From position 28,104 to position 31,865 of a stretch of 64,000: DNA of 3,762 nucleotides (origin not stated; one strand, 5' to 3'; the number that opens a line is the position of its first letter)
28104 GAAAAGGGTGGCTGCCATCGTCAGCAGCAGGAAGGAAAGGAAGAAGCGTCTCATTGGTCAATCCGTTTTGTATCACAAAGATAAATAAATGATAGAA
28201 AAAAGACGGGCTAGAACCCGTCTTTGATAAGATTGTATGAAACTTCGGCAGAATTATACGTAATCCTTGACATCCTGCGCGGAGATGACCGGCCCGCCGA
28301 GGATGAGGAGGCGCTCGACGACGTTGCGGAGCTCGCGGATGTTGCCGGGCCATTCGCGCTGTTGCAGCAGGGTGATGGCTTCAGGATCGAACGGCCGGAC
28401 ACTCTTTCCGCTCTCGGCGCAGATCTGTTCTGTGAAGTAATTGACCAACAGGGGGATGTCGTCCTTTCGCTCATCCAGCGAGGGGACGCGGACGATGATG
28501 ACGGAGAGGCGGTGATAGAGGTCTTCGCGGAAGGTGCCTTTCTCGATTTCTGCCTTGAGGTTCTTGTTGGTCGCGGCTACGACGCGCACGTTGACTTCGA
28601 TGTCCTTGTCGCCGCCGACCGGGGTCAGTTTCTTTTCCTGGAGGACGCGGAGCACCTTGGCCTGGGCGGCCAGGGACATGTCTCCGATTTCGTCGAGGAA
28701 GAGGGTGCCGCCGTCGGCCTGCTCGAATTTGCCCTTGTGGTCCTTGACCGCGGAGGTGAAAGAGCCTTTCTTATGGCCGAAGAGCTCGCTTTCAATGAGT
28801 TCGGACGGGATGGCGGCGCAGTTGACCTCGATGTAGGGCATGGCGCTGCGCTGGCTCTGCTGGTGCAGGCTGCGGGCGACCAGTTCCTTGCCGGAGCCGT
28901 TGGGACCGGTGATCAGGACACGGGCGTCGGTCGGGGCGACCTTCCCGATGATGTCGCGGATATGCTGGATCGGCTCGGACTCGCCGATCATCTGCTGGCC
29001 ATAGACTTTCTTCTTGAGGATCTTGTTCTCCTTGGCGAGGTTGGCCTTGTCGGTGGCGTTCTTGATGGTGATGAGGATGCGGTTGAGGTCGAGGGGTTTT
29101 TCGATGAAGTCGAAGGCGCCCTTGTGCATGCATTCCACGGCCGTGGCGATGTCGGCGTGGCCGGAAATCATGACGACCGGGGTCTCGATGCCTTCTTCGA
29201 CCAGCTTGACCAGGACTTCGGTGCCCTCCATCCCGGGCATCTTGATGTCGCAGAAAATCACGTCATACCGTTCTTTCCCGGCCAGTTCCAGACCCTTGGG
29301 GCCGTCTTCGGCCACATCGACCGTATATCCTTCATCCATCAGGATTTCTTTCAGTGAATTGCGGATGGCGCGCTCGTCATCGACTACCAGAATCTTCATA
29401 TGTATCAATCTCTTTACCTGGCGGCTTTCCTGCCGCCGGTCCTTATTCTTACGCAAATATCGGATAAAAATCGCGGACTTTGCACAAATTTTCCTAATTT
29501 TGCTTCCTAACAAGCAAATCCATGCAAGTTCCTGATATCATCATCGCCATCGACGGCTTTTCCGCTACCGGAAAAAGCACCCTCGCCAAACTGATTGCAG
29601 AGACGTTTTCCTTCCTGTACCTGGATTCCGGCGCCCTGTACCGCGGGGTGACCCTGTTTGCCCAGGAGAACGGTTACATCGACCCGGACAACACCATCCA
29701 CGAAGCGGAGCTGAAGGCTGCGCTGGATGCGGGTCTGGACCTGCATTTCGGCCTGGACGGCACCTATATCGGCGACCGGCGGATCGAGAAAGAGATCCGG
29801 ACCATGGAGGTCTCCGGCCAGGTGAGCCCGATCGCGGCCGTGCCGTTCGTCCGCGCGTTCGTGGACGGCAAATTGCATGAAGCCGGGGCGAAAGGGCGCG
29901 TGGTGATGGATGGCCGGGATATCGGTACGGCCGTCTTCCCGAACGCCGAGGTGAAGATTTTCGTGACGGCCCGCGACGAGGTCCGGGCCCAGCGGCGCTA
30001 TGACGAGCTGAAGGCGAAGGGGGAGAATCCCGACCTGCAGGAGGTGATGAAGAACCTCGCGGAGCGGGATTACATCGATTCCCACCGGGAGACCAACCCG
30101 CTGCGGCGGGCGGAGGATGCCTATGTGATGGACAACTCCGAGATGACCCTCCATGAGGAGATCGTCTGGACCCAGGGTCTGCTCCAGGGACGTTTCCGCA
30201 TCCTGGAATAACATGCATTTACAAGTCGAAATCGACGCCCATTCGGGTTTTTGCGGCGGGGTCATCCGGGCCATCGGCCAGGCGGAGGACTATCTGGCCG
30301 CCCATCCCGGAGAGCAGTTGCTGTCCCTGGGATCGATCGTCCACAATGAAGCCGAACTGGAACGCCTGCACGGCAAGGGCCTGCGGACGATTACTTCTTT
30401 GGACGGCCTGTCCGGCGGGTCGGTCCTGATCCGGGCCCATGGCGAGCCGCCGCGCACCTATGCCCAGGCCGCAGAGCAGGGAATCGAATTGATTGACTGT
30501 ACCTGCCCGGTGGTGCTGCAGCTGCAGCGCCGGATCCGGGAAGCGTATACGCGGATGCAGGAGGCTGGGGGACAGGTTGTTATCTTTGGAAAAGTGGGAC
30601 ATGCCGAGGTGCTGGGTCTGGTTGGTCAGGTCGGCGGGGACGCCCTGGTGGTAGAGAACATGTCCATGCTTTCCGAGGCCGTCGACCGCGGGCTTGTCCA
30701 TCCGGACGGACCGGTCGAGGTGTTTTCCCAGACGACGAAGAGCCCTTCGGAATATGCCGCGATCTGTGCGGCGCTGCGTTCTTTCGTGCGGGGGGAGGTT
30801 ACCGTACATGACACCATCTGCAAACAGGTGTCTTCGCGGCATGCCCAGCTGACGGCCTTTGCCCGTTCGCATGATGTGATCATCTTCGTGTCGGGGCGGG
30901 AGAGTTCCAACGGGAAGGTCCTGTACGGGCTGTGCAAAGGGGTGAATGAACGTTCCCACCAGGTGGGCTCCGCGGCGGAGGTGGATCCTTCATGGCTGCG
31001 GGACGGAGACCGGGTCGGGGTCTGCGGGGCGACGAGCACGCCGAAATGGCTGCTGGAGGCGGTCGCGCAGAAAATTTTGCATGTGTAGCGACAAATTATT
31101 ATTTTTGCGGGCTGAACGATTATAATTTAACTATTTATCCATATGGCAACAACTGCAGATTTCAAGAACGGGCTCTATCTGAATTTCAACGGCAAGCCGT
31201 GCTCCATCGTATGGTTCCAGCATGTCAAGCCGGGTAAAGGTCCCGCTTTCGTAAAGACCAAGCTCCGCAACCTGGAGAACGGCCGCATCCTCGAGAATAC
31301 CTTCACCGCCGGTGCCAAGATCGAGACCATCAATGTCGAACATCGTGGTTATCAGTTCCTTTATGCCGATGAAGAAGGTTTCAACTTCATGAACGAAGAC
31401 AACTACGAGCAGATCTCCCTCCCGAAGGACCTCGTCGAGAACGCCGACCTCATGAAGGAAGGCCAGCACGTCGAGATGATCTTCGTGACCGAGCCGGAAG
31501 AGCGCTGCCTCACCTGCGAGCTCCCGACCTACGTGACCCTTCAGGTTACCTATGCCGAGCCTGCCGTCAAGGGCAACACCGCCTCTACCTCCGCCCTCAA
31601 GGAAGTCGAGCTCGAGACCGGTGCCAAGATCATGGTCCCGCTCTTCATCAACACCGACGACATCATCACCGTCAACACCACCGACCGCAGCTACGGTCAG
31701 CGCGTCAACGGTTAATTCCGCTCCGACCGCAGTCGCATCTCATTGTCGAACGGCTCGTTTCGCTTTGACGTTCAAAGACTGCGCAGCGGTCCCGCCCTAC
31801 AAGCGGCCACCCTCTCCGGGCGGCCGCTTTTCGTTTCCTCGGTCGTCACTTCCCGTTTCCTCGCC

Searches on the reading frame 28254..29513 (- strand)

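Call 6: search_protein_families(library=pfam, proteins=[window:28254-29513:-])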
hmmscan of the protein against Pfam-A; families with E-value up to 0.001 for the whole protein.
window:28254-29513:- (419 aa): 7 families
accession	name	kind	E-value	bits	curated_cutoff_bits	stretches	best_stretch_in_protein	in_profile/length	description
PF00158.32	Sigma54_activat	-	2e-70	236.3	20.2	1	175-340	1-166/168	Sigma-54 interaction domain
PF00072.30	Response_reg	-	3.9e-32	111.2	30.2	1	41-150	1-110/111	Response regulator receiver domain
PF14532.12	Sigma54_activ_2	-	1e-26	94.3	25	1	176-346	1-138/138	Sigma-54 interaction domain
PF25601.1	AAA_lid_14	-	6.6e-22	77.6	27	1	348-418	2-73/87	AAA+ ATPase lid domain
PF07728.20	AAA_5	-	1.5e-08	35.2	22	1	199-318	2-124/139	AAA domain (dynein-related subfamily)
PF00004.35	AAA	-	6e-07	30.4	21.2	1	199-317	1-110/131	ATPase family associated with various cellular activities (AAA)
PF07726.17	AAA_3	-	0.00044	20.6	27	1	199-316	2-111/131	ATPase family associated with various cellular activities (AAA)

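Call 51: search_protein_families(library=ncbifam, proteins=[window:28254-29399:-], max_evalue=0.01)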
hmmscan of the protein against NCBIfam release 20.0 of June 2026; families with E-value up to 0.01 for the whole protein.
window:28254-29399:- (381 aa): 122 families (the best 25 are shown)
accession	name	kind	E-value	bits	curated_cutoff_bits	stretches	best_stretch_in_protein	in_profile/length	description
NF051870.1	NAssimRespRegNtrX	equivalog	1.8e-126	422.7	600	1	2-368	3-368/452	nitrogen assimilation response regulator NtrX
TIGR01818.1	ntrC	equivalog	1.5e-123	413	558.6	1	3-377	1-377/463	nitrogen regulation protein NR(I)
NF008469.0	PRK11361.1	equivalog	1.4e-118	396.5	714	1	2-378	6-387/461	acetoacetate metabolism transcriptional regulator AtoC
TIGR02915.1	PEP_resp_reg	equivalog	4.7e-106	355.3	502.6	1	3-377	1-382/445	PEP-CTERM-box response regulator transcription factor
NF007689.0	PRK10365.1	equivalog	9.5e-102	341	760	1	2-375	7-380/441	sigma-54-dependent response regulator transcription factor ZraR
NF008176.1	PRK10923.1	equivalog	2.5e-100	336.3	620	1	2-367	5-370/469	nitrogen regulation protein NR(I)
NF011695.0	PRK15115.1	equivalog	4.5e-99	332.2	763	1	2-376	8-377/445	two-component system response regulator GlrR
NF003451.0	PRK05022.1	equivalog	5.3e-98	329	476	1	118-365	173-420/512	nitric oxide reductase transcriptional regulator NorR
NF041946.1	LuxO_transreg_Vib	equivalog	8.9e-96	321.5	800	1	6-367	2-365/463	quorum-sensing sigma-54 dependent transcriptional regulator LuxO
NF041552.1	TF_PrdR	equivalog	7.3e-95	318.4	795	1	111-368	243-500/577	sigma-54 dependent transcriptional regulator PrdR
TIGR01817.1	nifA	equivalog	9.3e-95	318.4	528.85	1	123-367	183-427/534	nif-specific transcriptional activator NifA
NF038308.1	RNA_repair_RtcR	equivalog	6.9e-90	302.4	650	1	118-378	163-433/530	RNA repair transcriptional activator RtcR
NF050807.1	TransRegFlbDCaul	equivalog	2.2e-89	300.4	750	1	1-375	1-359/454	sigma-54-dependent transcriptional regulator FlbD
NF049963.1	RespRegFlgRCampy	domain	4.5e-89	299.2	750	1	1-375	1-375/429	fla regulon two-component system response regulator FlgR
TIGR02974.1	phageshock_pspF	equivalog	1.8e-79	267.4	443.55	1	137-365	1-230/336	phage shock protein operon transcriptional activator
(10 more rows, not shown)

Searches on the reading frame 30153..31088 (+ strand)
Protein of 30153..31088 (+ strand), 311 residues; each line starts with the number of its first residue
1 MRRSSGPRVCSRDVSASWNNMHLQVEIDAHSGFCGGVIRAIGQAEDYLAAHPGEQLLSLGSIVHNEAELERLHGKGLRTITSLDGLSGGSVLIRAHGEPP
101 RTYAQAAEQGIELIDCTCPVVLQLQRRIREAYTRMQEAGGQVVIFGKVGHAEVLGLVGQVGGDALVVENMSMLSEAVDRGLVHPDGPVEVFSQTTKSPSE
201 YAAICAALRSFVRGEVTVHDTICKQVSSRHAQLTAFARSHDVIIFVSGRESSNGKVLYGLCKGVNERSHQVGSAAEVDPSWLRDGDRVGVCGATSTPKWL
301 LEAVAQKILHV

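Call 6: search_protein_families(library=pfam, proteins=[window:30153-31088:+])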
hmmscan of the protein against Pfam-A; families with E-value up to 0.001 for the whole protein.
window:30153-31088:+ (311 aa): 1 family
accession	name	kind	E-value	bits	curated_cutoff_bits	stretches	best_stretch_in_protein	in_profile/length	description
PF02401.23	LYTB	-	4e-72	243.2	24.5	1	26-308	2-266/267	LytB protein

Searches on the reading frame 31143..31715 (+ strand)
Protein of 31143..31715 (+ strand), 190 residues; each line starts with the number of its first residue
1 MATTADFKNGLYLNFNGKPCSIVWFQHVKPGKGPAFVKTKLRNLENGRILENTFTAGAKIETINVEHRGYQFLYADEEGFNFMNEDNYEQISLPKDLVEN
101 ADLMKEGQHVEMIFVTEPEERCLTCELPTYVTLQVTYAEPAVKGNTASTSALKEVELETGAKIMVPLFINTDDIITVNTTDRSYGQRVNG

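Call 6: search_protein_families(library=pfam, proteins=[window:31143-31715:+])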
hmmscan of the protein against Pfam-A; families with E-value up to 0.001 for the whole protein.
window:31143-31715:+ (190 aa): 3 families
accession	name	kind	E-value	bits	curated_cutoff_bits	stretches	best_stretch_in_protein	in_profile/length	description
PF08207.18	EFP_N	-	8.9e-23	80.5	23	1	3-60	1-58/58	Elongation factor P (EF-P) KOW-like domain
PF09285.17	Elong-fact-P_C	-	9.9e-23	80.1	25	1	131-187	1-56/56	Elongation factor P, C-terminal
PF01132.26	EFP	-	9.3e-15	54.8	27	1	69-115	2-49/54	Elongation factor P (EF-P) OB domain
